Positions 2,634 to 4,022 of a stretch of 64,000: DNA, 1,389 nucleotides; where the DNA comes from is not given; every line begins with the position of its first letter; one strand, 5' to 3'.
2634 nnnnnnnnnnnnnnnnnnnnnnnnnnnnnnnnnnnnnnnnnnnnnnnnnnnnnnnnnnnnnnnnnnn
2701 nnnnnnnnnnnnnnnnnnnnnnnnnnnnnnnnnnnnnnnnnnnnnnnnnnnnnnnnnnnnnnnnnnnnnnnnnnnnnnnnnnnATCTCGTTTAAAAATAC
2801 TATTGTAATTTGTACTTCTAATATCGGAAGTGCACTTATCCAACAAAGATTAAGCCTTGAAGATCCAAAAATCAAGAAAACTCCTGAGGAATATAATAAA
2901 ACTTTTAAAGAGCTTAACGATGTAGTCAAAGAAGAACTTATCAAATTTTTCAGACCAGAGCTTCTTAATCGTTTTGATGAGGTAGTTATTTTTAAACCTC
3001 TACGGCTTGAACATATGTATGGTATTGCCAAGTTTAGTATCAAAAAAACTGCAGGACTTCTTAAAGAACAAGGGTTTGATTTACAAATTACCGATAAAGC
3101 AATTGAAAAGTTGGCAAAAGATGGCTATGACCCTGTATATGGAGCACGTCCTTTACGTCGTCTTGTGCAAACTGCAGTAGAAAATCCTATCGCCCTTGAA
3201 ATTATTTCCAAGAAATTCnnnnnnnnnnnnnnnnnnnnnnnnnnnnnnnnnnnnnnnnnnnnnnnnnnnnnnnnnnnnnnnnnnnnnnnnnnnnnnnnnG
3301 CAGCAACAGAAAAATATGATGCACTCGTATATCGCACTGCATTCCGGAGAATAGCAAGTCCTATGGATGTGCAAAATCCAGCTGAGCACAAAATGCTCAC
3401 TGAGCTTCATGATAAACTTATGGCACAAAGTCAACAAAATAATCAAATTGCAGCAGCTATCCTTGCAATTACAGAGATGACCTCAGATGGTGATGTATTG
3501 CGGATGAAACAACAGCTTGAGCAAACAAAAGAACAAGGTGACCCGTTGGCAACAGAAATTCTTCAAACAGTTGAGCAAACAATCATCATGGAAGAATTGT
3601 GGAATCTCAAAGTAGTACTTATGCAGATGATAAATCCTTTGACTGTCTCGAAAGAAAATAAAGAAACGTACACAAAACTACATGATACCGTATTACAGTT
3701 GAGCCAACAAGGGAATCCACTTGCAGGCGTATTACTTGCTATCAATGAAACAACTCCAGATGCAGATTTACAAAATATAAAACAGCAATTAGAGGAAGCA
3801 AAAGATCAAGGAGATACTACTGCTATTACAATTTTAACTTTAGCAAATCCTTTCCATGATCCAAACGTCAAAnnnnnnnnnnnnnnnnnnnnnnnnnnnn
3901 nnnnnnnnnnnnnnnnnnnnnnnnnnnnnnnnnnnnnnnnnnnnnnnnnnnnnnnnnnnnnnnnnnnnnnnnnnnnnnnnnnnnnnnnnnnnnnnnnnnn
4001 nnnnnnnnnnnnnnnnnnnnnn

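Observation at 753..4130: Hsp100 unfoldase lacking the M-domain and ClpP loop but carrying prion-like Q/N/Y-rich termini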

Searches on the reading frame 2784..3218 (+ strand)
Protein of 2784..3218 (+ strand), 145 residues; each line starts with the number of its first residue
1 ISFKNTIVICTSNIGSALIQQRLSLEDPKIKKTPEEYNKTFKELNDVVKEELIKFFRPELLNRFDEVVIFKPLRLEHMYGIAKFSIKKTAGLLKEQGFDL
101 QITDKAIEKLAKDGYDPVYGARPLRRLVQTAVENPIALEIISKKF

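Call 33: search_solved_structures(query=window:2784-3218:+, show_alignments=5, max_evalue=1e-8)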
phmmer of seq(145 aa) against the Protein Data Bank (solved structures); distinct sequences matched with E-value up to 1e-8: 43.
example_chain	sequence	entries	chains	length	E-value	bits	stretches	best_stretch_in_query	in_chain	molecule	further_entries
4ciu_A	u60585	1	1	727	1.7e-30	109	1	1-143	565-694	CHAPERONE PROTEIN CLPB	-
6og3_E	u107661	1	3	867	4.2e-30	107.7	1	1-143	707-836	Hyperactive disaggregase ClpB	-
4d2q_A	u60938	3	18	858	4.3e-30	107.7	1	1-143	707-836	CLPB | CHAPERONE PROTEIN CLPB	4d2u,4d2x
6rn2_A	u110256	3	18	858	4.3e-30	107.7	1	1-143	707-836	Chaperone protein ClpB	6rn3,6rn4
6qs4_A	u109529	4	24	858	4.4e-30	107.7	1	1-143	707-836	Chaperone protein ClpB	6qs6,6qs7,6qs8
6oax_C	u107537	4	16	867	4.5e-30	107.6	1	1-143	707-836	Hyperactive disaggregase ClpB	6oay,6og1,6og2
5ofo_C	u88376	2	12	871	2.3e-28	102.1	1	2-143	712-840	Chaperone protein ClpB,ATP-dependent Clp protease ATP-binding subunit ClpA,Chaperone prote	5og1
4fct_A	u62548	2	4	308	9.5e-25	90.4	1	1-142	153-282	Chaperone protein ClpB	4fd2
4fcv_A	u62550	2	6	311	1.2e-24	90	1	1-142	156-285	Chaperone protein ClpB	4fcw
4lj8_A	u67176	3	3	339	1.3e-24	90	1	1-142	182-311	Chaperone protein ClpB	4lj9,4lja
4lj4_A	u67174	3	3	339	1.3e-24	90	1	1-142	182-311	Chaperone protein ClpB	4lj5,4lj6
4lj7_A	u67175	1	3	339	1.3e-24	89.9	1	1-142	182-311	Chaperone protein ClpB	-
1qvr_A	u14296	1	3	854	3.9e-24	88.4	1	1-142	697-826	ClpB protein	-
8ycx_A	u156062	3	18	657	1.2e-23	86.8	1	1-141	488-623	ATP-dependent Clp protease ATP-binding subunit ClpC1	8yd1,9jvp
9if4_A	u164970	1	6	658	1.2e-23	86.8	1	1-141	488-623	ATP-dependent Clp protease ATP-binding subunit ClpC1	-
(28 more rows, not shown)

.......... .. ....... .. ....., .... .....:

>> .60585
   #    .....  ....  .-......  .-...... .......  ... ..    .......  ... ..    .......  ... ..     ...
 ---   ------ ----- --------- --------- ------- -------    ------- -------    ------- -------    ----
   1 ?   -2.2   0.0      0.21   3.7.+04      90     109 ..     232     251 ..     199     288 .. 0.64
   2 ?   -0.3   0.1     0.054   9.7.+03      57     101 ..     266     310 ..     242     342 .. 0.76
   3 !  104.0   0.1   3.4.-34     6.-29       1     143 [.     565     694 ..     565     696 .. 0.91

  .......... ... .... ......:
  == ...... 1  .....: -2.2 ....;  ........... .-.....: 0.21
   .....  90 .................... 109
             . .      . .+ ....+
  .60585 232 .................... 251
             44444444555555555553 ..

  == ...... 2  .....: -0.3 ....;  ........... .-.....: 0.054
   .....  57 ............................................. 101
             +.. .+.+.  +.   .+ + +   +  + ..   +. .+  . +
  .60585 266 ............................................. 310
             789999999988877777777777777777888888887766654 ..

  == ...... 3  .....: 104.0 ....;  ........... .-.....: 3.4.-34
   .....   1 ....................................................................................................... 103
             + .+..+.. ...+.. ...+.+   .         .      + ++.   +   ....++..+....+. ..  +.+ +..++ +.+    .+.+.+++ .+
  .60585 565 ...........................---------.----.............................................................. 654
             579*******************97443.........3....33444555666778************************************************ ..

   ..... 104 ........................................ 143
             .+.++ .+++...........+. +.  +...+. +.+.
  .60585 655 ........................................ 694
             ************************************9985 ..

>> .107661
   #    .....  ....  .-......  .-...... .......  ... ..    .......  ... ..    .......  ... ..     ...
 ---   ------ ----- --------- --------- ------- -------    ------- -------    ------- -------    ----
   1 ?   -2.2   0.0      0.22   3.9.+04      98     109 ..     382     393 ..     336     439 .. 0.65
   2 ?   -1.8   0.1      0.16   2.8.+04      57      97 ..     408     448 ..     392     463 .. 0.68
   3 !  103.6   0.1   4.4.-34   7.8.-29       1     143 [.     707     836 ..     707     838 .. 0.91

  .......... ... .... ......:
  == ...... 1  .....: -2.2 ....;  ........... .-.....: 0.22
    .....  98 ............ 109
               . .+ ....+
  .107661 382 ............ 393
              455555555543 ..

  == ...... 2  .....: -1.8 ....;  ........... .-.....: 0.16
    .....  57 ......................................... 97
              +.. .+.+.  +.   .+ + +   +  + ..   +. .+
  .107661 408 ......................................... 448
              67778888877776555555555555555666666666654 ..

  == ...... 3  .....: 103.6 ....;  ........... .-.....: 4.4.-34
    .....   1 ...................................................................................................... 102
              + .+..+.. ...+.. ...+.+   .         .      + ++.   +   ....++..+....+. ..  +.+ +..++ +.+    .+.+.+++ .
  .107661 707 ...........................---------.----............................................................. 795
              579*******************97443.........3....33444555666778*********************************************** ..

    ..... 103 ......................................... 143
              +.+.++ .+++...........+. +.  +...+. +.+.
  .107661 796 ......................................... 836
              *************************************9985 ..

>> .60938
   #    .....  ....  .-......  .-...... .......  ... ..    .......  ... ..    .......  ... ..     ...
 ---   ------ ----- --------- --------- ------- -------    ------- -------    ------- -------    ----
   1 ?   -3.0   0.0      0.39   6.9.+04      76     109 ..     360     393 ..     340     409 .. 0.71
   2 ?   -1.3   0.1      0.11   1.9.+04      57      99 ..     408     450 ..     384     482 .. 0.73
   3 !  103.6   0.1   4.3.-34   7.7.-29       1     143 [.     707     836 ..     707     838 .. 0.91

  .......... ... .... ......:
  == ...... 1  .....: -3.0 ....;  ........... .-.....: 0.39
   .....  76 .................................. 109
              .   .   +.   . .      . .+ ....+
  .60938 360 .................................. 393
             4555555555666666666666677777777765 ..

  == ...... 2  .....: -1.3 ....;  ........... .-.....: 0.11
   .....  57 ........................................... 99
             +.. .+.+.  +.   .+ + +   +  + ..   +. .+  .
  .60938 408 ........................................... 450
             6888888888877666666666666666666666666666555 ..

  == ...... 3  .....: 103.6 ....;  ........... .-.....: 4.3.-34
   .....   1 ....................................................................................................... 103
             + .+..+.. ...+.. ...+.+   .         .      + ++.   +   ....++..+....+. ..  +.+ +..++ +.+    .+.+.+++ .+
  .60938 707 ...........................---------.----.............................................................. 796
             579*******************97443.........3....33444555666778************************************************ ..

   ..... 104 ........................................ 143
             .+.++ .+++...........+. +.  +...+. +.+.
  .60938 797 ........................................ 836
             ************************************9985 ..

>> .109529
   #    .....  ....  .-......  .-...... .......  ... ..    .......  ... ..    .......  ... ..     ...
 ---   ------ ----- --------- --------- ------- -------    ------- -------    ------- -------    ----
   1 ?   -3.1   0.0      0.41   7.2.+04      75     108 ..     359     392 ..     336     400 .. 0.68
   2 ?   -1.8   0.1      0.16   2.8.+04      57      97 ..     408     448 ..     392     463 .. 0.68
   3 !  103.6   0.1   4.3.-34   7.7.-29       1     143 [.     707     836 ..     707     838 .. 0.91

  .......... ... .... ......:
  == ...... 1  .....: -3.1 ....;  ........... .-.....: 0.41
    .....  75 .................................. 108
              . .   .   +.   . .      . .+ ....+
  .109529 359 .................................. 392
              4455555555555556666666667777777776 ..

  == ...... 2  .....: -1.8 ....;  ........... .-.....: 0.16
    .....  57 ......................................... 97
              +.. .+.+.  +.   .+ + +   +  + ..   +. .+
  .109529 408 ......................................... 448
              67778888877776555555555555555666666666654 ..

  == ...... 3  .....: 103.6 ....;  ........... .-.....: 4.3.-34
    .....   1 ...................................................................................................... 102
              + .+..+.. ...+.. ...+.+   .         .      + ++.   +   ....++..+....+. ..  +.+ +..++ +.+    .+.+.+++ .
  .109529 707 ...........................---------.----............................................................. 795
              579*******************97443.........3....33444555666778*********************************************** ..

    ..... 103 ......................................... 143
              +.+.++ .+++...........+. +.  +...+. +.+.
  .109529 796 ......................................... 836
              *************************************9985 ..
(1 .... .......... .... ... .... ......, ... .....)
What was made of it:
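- NBD2 is most ClpB-like (call 33). The NBD2 loop has ClpC-like length (call 33).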

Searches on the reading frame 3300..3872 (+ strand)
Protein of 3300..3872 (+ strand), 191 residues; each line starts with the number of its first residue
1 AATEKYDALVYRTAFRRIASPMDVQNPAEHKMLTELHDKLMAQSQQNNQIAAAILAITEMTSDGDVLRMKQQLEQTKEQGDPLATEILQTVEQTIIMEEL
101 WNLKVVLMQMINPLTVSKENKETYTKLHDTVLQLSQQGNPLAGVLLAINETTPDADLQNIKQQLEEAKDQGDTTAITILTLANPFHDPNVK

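Call 64: predict_structure(alignment_id=A4)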
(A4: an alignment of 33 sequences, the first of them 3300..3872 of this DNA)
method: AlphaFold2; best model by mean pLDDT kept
length: 191 residues; sequences in the alignment: 33
mean_pLDDT: 90.7   pTM: 0.81
mean pLDDT of the five models: 90.7, 90.4, 90.2, 88.8, 88.3
residues with pLDDT >= 90: 162; 70-90: 17; 50-70: 3; < 50: 9
segments of 3 or more residues with pLDDT < 50: 1-3, 186-191
pLDDT, mean of each block of 10 residues (from residue 1): 69 95 89 97 96 96 95 96 96 92 93 91 95 95 94 94 95 93 57 30
secondary structure, 60 per line:
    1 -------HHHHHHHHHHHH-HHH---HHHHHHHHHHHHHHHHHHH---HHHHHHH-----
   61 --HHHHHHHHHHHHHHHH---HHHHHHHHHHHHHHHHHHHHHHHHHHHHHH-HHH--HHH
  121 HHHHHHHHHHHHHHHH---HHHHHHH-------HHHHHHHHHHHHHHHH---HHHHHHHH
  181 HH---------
elements in order: H8-19 H27-45 H49-55 H63-78 H82-111 H118-136 H140-146 H154-169 H173-182
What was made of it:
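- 3303..3854 (+): Folded all-helical C-terminal extension. It has a lead-in helix and two copies of a ~70-aa four-helix module: aa 875-944 (3375..3584) and aa 966-1034 (3648..3854). AF2 pLDDT 90.7, pTM 0.81 (call 64).
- Confidently folded (call 64).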

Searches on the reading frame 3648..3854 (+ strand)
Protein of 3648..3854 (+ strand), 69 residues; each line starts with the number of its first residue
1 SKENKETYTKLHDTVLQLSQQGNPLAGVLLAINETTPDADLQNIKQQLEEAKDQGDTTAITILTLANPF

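Call 38: find_homologous_proteins(query=A2, max_evalue=0.001)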
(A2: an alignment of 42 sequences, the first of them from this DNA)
Query A2 (42 sequences): 573 candidates shared short words with the query, none scored E <= 0.001.
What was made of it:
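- Tried and rejected: It found nothing (call 38) and used up a search.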

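Call 49: search_protein_representatives(alignment_id=A3)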
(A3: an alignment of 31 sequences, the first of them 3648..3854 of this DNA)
Query: 31 sequences, 70 profile positions. Proteins with E-value up to 0.001 (for the whole library): 119; up to 1e-10: 82; up to 1e-30: 39. The best 119 are listed.
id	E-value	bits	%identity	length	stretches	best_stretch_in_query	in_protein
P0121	9.6e-138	464.3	-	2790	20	2-68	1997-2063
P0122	2.0e-129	437.7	-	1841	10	2-68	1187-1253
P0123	2.2e-110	376.6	-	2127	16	2-68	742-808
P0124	2.4e-110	376.5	-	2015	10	2-67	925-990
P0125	2.7e-96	331.5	-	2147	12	3-68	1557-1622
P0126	1.5e-87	303.5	-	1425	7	1-65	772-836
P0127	3.6e-85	295.9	-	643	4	2-69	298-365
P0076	1.6e-82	287.4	-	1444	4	3-68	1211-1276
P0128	4.7e-78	273.1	-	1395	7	1-69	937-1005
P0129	1.4e-69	246.0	-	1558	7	1-67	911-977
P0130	2.5e-69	245.2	-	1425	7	4-68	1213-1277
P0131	2.6e-67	238.7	-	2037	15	10-65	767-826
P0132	1.8e-63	226.4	-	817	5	3-68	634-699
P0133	3.0e-62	222.4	-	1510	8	1-67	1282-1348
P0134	1.4e-57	207.5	-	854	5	2-66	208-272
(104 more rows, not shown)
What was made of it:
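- Tried and rejected: The exhaustive HMMER search (call 49) answered the question instead.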

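Call 77: search_protein_families(library=pfam, alignment_id=A5, max_evalue=0.01)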
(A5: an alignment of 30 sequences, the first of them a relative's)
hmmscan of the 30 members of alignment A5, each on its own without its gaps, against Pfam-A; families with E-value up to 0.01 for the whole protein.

A. member 1, P0185 (762 aa): 1 family
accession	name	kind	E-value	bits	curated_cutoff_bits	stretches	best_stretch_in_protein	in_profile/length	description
PF04610.19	TrbL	-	0.00011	22.5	25.9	1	93-263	5-182/215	TrbL/VirB6 plasmid conjugal transfer protein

B. families by the number of members that match (of 30 scanned): 7 families
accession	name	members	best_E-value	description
PF04610.19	TrbL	11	4.4e-06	TrbL/VirB6 plasmid conjugal transfer protein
PF09812.14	MRP-L28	1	9.2e-05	Mitochondrial ribosomal protein L28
PF24225.1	DUF7441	1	0.0018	Domain of unknown function (DUF7441)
PF24270.1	HTH_Cmi2_C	1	0.0053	Cmi2, C-terminal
PF17098.10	Wtap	1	0.0057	WTAP/Mum2p family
PF02637.23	GatB_Yqey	1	0.0082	GatB domain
PF24568.1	CC_PcsB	1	0.0084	Peptidoglycan hydrolase PcsB, coiled-coil domain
